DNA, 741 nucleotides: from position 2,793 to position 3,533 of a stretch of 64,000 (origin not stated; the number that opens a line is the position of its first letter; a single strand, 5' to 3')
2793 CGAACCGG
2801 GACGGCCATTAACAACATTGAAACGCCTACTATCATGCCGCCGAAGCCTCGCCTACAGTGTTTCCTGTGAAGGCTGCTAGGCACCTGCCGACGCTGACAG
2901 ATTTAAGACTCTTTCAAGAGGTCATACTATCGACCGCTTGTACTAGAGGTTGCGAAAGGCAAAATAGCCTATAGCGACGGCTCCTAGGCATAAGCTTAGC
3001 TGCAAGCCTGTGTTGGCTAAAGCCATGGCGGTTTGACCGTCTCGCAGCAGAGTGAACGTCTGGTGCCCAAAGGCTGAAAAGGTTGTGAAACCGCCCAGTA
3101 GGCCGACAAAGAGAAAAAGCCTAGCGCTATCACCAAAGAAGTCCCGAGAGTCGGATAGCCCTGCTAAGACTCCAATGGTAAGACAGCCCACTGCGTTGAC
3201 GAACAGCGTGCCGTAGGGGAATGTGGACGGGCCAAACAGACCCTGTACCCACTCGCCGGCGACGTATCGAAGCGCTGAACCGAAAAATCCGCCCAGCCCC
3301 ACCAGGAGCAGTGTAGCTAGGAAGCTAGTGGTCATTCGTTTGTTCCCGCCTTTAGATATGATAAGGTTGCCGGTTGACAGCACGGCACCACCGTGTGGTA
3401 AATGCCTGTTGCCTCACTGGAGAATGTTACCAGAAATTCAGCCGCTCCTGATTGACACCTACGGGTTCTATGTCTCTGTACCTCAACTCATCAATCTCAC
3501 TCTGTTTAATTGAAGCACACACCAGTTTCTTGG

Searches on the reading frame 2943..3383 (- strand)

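Call 73: search_protein_families(library=pfam, proteins=[window:2943-3383:-], max_evalue=0.00001)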
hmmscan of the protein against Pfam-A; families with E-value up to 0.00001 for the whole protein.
window:2943-3383:- (146 aa): 1 family
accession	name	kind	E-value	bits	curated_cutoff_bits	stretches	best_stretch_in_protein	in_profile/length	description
PF02537.21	CRCB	-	2e-24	86.3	32.9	1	26-140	1-103/103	CrcB-like protein, Camphor Resistance (CrcB)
